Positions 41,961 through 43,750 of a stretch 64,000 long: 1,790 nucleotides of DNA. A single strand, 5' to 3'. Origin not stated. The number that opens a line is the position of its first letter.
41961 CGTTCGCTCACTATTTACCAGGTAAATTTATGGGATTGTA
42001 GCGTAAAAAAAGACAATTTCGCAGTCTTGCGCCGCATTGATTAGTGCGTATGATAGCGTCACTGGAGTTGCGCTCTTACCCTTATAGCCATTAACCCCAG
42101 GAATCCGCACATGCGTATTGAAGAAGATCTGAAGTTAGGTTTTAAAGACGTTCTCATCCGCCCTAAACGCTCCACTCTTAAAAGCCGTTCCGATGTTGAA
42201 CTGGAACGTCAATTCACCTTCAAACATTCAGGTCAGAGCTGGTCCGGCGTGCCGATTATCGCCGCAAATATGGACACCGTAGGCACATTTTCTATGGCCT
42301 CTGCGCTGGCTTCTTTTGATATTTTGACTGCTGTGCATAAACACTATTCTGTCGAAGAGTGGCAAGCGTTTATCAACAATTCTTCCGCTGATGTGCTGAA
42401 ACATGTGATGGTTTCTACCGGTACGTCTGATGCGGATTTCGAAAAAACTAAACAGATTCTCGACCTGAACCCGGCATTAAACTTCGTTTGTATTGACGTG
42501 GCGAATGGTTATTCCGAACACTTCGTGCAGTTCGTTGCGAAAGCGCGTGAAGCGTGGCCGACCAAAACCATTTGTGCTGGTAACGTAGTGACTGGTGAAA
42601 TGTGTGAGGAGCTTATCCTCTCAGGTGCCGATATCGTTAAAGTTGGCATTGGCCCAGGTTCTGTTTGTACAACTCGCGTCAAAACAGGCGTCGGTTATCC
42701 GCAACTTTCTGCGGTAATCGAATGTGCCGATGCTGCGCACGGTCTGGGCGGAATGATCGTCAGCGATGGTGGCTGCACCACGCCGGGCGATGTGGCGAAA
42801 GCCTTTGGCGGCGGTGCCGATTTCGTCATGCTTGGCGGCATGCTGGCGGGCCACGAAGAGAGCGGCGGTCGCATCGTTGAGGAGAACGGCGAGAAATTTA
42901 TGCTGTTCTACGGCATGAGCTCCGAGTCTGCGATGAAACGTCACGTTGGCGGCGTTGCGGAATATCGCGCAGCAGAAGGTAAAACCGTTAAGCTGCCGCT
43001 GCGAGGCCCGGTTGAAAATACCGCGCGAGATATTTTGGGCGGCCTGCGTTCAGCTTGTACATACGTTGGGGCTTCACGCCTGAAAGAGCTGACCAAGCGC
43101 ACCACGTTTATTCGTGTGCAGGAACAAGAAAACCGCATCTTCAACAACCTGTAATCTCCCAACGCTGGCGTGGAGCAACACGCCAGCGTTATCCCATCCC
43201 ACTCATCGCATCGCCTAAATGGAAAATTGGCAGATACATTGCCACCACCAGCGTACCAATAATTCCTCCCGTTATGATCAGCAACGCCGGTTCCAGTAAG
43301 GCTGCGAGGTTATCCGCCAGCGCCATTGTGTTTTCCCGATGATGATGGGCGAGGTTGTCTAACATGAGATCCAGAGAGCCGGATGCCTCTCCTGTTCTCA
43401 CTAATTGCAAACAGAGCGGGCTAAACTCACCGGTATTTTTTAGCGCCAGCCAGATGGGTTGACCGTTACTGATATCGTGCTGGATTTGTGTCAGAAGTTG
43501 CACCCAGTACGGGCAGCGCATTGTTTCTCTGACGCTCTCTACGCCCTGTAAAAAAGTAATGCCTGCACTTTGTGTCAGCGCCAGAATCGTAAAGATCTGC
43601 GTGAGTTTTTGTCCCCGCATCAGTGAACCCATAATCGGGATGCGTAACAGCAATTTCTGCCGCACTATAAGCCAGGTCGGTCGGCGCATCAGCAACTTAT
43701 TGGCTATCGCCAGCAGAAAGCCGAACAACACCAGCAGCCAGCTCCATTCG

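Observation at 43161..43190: Perfect 12-bp inverted repeat exactly filling the guaC-hofC convergent spacer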

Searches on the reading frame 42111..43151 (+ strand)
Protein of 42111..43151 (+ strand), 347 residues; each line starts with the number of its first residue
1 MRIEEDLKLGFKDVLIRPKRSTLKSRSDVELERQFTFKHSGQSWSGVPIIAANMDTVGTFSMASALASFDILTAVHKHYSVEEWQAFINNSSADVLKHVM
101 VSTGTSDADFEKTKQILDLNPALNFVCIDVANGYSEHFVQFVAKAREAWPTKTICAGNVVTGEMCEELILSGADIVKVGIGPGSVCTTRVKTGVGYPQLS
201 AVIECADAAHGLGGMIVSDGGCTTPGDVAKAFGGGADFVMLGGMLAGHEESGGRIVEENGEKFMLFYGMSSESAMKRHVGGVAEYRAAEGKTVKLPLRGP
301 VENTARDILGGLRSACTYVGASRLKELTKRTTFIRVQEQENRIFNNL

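Call 15: find_related_loci(query=window:42111-43151:+, collection=genome_contigs, flank=2500)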
Query window:42111-43151:+ (347 aa) in genome_contigs; peptide patterns used: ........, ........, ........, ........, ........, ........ (x = any residue, [..] = any of these).
600 stretches matched a pattern (row limit reached: there are more); 589 encode a relative of the query (tblastn E <= 1e-3); the best 80 are kept; 80 distinct loci.
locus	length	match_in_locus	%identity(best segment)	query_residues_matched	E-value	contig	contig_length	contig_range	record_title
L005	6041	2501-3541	99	1-347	0e+0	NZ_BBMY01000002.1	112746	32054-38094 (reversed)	Escherichia albertii NBRC 107761 = DSM 17582 strain NBRC 107761, whole genome shotgun sequence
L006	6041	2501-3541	99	1-347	0e+0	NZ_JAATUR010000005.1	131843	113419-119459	Escherichia coli strain SCPM-O-B-8794 5length=131843, whole genome shotgun sequence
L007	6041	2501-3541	94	1-347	0e+0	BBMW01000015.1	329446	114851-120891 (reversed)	Citrobacter werkmanii NBRC 105721 DNA, contig: CIWKM15, whole genome shotgun sequence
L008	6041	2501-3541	94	1-347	0e+0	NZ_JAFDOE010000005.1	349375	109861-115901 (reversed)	Citrobacter sp. FP75 contig5, whole genome shotgun sequence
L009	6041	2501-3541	94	1-347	0e+0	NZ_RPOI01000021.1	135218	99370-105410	Citrobacter youngae strain CCUG 30791 citrobacter_youngae_CCUG30791T_0000021, whole genome shotgun sequence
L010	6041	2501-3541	93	1-347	0e+0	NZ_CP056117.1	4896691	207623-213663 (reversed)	Enterobacter cloacae strain DSM 26481 chromosome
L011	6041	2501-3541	93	1-347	0e+0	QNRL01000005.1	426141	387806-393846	Pseudocitrobacter faecalis strain DSM 27453 Ga0244571_105, whole genome shotgun sequence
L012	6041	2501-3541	93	1-347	0e+0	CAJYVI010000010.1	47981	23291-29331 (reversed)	MAG: uncultured Pseudocitrobacter sp. isolate SP260_1_metabat2_genome_mining.39 genome assembly, contig: k127_8769, whol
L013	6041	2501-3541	92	1-347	0e+0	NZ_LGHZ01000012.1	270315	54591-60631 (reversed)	Kluyvera genomosp. 1 strain L2 contig12, whole genome shotgun sequence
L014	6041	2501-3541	92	1-347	0e+0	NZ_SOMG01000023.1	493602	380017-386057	Lelliottia nimipressuralis strain 51 GCID_CRU_0002_NODE_3.ctg_1, whole genome shotgun sequence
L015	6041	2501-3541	93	1-347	0e+0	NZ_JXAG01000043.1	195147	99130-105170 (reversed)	Enterobacter sp. Bisph1 contig043, whole genome shotgun sequence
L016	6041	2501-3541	91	1-347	0e+0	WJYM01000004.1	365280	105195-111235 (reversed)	Enterobacteriaceae bacterium RIT691 4, whole genome shotgun sequence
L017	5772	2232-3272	91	1-347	0e+0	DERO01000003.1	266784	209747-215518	MAG TPA_asm: Leclercia adecarboxylata isolate UBA3338 UBA3338_contig_22, whole genome shotgun sequence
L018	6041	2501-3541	91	1-347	0e+0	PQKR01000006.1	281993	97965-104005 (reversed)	Escherichia sp. ESNIH1 NODE_6, whole genome shotgun sequence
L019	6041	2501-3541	91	1-347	0e+0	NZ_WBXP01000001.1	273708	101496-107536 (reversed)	Shimwellia pseudoproteus strain DSM 3038 DSM3038_1, whole genome shotgun sequence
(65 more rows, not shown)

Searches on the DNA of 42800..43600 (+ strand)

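Call 6: search_rna_families(source=window, start=42800, end=43600, threshold=evalue, max_evalue=10)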
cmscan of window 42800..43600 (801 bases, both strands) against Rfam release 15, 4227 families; matches with E-value up to 10: 5.
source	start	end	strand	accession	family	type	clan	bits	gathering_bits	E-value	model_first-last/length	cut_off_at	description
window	43452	43572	-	RF01231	snoR74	Gene; snRNA; snoRNA; HACA-box;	-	18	44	5.3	1-134/134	no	Small nucleolar RNA snoR74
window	43160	43191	-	RF01809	symR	Gene; antitoxin;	-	17.3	61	1.7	42-73/77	no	SymR antitoxin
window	43334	43386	+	RF01516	v-snoRNA-1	Gene; snRNA; snoRNA; CD-box;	-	17.1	75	0.92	1-65/65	no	Human herpesvirus 1 small nucleolar RNA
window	43160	43190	-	RF04248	MIR7486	Gene; miRNA;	-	16.4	67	8.2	1-87/87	no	MIR7486 microRNA precursor family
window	43457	43588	-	RF01444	S_pombe_snR92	Gene; snRNA; snoRNA; HACA-box;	-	16.2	80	1.7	1-144/144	no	small nucleolar RNA snR92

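Call 7: search_dna_similar(query=window:43081-43270:+, collection=ecoli_genomes, mode=near, max_rows=30, rows=spread)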
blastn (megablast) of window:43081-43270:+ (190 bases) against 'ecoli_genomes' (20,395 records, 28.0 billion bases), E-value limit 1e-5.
Records with a match: 5425; places in all: 5425; records where one place covers at least 80% of the query: 5424.
Genomes with a match: 5425 of 5426; with a place that covers at least 80% of the query: 5424. Places per genome that has any: lowest 1, median 1, highest 1. On chromosomes: 5422 places; on plasmids: 3.
Best place of each record, by identity: >=99% 1525; 95-99% 3900.
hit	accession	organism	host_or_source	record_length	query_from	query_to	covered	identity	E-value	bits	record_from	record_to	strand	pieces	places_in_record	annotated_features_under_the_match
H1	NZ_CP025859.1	Escherichia coli strain 504239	Homo sapiens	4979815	1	190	100%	100.0%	5e-94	351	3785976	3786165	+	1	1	hofC: protein transport protein HofC | guaC: GMP reductase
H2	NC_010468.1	Escherichia coli ATCC 8739 strain ATCC 8739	-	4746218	1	190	100%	100.0%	5e-94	351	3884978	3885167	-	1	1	hofC: protein transport protein HofC | guaC: GMP reductase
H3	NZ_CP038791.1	Escherichia coli strain PF9285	bovine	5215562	1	190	100%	100.0%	5e-94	351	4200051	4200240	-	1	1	hofC: protein transport protein HofC | guaC: GMP reductase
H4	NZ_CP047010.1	Escherichia coli strain 19-5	swine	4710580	1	190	100%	100.0%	5e-94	351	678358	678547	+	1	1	hofC: protein transport protein HofC | guaC: GMP reductase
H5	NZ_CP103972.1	Escherichia coli strain DLI.5a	marine sediment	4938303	1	190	100%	100.0%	5e-94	351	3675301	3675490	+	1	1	hofC: protein transport protein HofC | guaC: GMP reductase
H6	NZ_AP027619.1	Escherichia coli strain PSJ-07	Homo sapiens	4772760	1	190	100%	100.0%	5e-94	351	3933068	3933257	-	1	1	hofC: protein transport protein HofC | guaC: GMP reductase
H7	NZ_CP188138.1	Escherichia coli strain TUM22769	Laboratory developed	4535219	1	190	100%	100.0%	5e-94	351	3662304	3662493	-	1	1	hofC: protein transport protein HofC | guaC: GMP reductase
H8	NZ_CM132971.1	Escherichia coli strain 744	Homo sapiens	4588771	1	190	100%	100.0%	5e-94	351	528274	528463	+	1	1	hofC: protein transport protein HofC | guaC: GMP reductase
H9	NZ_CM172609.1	Escherichia coli strain ExPEC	Mussels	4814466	1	190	100%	100.0%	5e-94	351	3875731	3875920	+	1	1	hofC: protein transport protein HofC | guaC: GMP reductase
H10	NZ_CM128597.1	Escherichia coli strain E700025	Homo sapiens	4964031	1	190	100%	98.4%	5e-89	335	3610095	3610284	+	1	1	hofC: protein transport protein HofC | guaC: GMP reductase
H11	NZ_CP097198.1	Escherichia coli strain 2-1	pig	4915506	1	190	100%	97.9%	2e-87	329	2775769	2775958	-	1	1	hofC: protein transport protein HofC | guaC: GMP reductase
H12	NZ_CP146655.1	Escherichia coli strain MS 145-7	Homo sapiens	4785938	1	190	100%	97.9%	2e-87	329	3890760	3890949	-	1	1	hofC: protein transport protein HofC | guaC: GMP reductase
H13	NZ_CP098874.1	Escherichia coli strain CUVET19-2242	Canis lupus familiaris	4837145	1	190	100%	97.9%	2e-87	329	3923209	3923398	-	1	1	hofC: protein transport protein HofC | guaC: GMP reductase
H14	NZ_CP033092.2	Escherichia coli DSM 30083 = JCM 1649 = ATCC 11775 strain ...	-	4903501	1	190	100%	96.8%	5e-84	318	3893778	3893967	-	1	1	hofC: protein transport protein HofC | guaC: GMP reductase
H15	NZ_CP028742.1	Escherichia coli strain A33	Perameles nasuta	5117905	1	190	100%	96.8%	5e-84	318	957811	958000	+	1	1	hofC: protein transport protein HofC | guaC: GMP reductase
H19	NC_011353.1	Escherichia coli O157:H7 str. EC4115 strain EC4115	-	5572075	1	190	100%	96.3%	2e-82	313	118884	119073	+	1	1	hofC: protein transport protein HofC | guaC: GMP reductase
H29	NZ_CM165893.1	Escherichia coli strain N39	Homo sapiens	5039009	1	190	100%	95.8%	1e-80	307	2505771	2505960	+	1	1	hofC: protein transport protein HofC | guaC: GMP reductase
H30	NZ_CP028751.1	Escherichia coli strain A24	Armadillo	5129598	1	115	61%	96.5%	1e-45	191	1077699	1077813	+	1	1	guaC: GMP reductase | hofC: protein transport protein HofC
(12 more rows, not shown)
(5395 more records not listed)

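Call 10: get_annotated_region(hit=H19, flank=300)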
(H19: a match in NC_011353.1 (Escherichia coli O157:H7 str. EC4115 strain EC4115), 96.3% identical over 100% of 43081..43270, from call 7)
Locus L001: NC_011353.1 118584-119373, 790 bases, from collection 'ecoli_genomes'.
description: Escherichia coli O157:H7 str. EC4115, complete sequence
organism: Escherichia coli O157:H7 str. EC4115 strain EC4115 (NCBI taxid 444450)
replicon: chromosome; assembly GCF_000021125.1
host: -; source: -; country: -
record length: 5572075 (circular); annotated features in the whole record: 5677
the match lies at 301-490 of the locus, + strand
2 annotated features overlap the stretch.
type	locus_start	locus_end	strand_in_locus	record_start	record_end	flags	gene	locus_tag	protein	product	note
CDS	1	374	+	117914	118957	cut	guaC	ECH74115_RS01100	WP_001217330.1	GMP reductase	-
CDS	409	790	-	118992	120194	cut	hofC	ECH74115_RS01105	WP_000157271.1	protein transport protein HofC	-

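Call 11: get_annotated_region(hit=H14, flank=300)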
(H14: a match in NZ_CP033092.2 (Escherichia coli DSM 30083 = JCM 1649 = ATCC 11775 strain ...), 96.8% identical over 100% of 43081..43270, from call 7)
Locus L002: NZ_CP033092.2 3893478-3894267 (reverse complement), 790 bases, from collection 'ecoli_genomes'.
description: Escherichia coli DSM 30083 = JCM 1649 = ATCC 11775 chromosome, complete genome
organism: Escherichia coli DSM 30083 = JCM 1649 = ATCC 11775 strain ATCC 11775 (NCBI taxid 866789)
replicon: chromosome; assembly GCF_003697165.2
host: -; source: -; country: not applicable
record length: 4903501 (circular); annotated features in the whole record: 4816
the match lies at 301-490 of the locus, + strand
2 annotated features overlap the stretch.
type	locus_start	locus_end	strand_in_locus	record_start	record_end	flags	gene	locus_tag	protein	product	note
CDS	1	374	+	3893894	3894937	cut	guaC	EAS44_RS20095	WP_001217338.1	GMP reductase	-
CDS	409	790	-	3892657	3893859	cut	hofC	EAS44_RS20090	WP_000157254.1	protein transport protein HofC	-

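Call 12: get_annotated_region(hit=H29, flank=300)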
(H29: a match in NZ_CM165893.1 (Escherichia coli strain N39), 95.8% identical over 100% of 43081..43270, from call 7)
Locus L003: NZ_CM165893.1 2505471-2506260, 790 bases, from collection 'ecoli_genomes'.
description: Escherichia coli strain N39 chromosome, whole genome shotgun sequence
organism: Escherichia coli strain N39 (NCBI taxid 562)
replicon: chromosome; assembly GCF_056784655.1
host: Homo sapiens; source: CSF; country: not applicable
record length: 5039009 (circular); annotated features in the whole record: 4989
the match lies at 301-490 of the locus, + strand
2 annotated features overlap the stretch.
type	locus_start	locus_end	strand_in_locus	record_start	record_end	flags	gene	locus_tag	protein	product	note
CDS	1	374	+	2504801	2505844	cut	guaC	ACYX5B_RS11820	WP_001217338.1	GMP reductase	-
CDS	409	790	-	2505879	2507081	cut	hofC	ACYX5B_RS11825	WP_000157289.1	protein transport protein HofC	-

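Call 13: get_annotated_region(hit=H30, flank=600)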
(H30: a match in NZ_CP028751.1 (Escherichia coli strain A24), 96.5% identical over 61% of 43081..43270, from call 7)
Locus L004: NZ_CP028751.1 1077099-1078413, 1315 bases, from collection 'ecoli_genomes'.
description: Escherichia coli strain A24 chromosome, complete genome
organism: Escherichia coli strain A24 (NCBI taxid 562)
replicon: chromosome; assembly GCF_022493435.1
host: Armadillo; source: feces; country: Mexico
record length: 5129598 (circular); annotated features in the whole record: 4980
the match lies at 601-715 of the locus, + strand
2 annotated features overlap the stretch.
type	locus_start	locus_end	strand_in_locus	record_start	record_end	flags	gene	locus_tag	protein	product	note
CDS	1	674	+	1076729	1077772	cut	guaC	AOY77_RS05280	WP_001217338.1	GMP reductase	-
CDS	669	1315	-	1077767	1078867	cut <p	hofC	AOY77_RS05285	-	protein transport protein HofC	incomplete; partial in the middle of a contig; missing C-terminus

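Call 42: search_dna_similar(query=window:43161-43190:+, collection=ecoli_genomes, mode=near, max_evalue=10, max_rows=5)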
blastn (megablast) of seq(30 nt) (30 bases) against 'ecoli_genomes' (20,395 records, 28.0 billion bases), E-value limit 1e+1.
Records with a match: 3847; places in all: 3847; records where one place covers at least 80% of the query: 3847.
Genomes with a match: 3847 of 5426; with a place that covers at least 80% of the query: 3847. Places per genome that has any: lowest 1, median 1, highest 1. On chromosomes: 3846 places; on plasmids: 1.
Best place of each record, by identity: >=99% 3847.
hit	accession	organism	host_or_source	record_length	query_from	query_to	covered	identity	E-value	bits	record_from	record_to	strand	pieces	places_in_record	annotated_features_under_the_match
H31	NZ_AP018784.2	Escherichia coli strain SK1144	-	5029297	1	30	100%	100.0%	1e-6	57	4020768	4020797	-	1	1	hofC: protein transport protein HofC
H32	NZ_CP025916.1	Escherichia coli strain 120899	Homo sapiens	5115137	1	30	100%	100.0%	1e-6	57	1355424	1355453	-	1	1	hofC: protein transport protein HofC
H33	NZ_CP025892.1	Escherichia coli strain 503025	Homo sapiens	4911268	1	30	100%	100.0%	1e-6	57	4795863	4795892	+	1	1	hofC: protein transport protein HofC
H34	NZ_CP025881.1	Escherichia coli strain 503440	Homo sapiens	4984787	1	30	100%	100.0%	1e-6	57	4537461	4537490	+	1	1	hofC: protein transport protein HofC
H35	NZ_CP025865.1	Escherichia coli strain 504211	Homo sapiens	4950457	1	30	100%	100.0%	1e-6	57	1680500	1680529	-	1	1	hofC: protein transport protein HofC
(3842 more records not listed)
